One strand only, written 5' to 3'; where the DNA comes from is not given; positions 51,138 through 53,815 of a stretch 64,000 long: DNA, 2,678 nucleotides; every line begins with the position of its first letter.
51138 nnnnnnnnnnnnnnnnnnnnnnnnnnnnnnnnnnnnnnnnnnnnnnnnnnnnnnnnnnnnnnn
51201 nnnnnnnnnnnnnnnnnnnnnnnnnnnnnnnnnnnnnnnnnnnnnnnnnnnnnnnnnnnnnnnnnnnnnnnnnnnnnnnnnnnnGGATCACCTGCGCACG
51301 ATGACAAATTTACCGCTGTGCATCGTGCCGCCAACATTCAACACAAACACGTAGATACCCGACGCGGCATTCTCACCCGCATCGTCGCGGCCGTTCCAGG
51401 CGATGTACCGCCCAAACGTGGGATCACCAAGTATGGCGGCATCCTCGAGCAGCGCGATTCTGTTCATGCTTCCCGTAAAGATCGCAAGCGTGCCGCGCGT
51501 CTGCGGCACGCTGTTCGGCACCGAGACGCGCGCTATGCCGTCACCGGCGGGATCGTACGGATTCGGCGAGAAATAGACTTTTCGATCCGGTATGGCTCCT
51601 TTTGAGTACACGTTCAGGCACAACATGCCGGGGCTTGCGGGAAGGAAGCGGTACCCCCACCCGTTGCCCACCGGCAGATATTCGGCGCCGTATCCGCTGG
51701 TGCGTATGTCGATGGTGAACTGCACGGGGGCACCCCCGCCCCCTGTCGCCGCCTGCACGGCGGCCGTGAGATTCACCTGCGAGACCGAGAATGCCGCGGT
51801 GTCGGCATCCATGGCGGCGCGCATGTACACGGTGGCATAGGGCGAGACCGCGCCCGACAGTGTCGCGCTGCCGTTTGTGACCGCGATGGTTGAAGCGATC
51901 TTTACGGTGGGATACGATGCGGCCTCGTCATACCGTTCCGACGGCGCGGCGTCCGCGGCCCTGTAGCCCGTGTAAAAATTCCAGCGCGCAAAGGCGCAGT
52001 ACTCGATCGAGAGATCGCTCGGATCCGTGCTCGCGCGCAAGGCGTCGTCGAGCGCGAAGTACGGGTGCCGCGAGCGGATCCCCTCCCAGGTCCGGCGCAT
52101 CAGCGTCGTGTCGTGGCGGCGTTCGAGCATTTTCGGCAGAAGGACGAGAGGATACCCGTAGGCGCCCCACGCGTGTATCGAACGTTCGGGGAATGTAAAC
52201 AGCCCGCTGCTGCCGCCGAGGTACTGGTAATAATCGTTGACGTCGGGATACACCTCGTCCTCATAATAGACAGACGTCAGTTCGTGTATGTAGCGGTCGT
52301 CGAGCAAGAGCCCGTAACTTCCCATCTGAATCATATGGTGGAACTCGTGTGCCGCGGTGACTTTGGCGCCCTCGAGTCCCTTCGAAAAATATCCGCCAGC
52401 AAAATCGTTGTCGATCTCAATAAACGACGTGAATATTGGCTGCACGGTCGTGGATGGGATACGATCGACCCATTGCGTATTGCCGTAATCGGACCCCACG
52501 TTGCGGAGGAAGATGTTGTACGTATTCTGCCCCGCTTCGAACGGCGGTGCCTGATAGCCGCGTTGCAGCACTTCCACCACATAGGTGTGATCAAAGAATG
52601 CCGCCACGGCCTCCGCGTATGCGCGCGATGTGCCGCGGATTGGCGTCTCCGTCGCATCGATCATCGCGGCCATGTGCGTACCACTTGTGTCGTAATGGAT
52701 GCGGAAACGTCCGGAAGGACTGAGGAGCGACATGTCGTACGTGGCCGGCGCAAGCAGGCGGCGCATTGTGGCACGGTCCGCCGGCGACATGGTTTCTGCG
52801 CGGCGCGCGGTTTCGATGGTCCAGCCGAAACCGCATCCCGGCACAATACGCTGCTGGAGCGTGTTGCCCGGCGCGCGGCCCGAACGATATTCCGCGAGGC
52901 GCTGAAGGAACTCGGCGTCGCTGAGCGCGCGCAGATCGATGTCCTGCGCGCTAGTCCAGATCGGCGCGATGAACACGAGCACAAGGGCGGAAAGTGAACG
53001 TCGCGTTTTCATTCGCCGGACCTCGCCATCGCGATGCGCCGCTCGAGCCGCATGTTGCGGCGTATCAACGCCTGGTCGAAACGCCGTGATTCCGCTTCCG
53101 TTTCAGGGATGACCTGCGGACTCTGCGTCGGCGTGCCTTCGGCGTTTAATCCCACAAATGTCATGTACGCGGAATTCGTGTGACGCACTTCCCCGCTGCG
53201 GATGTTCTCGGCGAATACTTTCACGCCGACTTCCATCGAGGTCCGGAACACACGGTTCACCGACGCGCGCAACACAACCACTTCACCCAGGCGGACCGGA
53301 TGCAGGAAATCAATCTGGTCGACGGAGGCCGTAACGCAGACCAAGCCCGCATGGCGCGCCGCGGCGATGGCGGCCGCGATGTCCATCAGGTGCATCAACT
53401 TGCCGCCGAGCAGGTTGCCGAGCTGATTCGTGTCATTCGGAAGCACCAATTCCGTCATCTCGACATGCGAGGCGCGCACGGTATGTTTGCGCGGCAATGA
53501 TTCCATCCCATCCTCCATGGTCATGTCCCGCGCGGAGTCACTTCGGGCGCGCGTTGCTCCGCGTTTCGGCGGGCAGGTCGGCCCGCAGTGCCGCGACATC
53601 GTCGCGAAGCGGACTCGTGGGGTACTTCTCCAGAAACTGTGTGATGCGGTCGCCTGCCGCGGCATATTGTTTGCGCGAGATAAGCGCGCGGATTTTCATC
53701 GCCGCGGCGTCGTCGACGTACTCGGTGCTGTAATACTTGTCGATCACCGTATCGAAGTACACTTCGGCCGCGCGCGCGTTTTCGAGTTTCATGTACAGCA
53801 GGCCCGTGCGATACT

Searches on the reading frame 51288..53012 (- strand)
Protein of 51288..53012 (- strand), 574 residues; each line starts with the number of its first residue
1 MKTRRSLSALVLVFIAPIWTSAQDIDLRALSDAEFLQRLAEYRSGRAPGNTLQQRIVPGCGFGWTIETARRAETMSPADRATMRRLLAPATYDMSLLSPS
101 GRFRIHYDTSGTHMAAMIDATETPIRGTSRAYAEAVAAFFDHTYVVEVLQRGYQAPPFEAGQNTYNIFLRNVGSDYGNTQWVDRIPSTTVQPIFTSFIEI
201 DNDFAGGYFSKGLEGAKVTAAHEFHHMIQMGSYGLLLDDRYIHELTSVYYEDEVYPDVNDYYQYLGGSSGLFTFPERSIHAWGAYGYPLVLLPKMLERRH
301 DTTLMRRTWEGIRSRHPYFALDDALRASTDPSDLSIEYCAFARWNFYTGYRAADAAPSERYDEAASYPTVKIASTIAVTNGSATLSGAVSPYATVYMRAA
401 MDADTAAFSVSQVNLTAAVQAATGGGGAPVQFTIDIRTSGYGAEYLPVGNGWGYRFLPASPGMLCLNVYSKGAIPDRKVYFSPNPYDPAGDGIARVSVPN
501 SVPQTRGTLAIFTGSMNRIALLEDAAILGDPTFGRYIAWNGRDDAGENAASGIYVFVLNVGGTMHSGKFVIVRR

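Call 3: search_protein_families(library=pfam, proteins=[window:51288-53012:-], max_evalue=0.001)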
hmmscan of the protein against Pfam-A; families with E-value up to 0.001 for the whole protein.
window:51288-53012:- (574 aa): 0 families

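Call 4: search_protein_families(library=ncbifam, proteins=[window:51288-53012:-], max_evalue=0.001)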
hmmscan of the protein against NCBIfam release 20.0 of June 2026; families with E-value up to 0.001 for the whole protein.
window:51288-53012:- (574 aa): 1 family
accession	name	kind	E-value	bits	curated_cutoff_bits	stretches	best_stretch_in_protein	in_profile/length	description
NF045524.1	MXAN_6640_HExxH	subfamily_domain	3.3e-45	155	140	1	105-398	1-288/290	MXAN_6640 family putative metalloprotease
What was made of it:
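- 51288..53012 (-): MXAN_6640-family HExxH putative metalloprotease. It ends 3 nt before ccmA. NCBIfam NF045524, 155 bits against a cut-off of 140 (call 4).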

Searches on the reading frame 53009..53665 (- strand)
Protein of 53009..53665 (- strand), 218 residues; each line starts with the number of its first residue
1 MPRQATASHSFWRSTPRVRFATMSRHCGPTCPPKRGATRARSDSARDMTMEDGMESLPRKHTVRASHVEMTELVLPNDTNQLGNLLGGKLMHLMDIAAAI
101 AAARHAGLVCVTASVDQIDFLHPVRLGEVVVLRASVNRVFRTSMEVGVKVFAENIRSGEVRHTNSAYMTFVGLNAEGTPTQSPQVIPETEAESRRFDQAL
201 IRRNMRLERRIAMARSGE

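Call 3: search_protein_families(library=pfam, proteins=[window:53009-53665:-], max_evalue=0.001)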
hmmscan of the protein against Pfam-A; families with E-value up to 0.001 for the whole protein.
window:53009-53665:- (218 aa): 1 family
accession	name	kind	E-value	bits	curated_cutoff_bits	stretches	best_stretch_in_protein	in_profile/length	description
PF03061.28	4HBT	-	2.1e-21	76.5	20.6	1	83-157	2-77/79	Thioesterase superfamily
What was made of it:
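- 53009..53665 (-): Hotdog-fold (4HBT) thioesterase. It belongs to the conserved upstream gene string that ends in ccmA. Pfam PF03061, 2.1e-21 (call 3).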

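Call 4: search_protein_families(library=ncbifam, proteins=[window:53009-53665:-], max_evalue=0.001)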
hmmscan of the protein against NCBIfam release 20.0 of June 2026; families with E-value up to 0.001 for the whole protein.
window:53009-53665:- (218 aa): 4 families
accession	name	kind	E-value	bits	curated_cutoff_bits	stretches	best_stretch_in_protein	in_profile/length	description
NF007970.0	PRK10694.1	equivalog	5.8e-17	61.8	162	1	62-184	6-131/133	acyl-CoA thioester hydrolase YciA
TIGR02286.1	PaaD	equivalog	2.5e-05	24.4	118.9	1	74-150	22-96/114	hydroxyphenylacetyl-CoA thioesterase PaaI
TIGR00369.1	unchar_dom_1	domain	4.1e-05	23.6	36.6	1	74-151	24-101/117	hotdog fold thioesterase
NF052388.1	Lys_ferment_KAL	equivalog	0.00076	19.8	160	0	78-151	13-87/120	3-aminobutyryl-CoA ammonia lyase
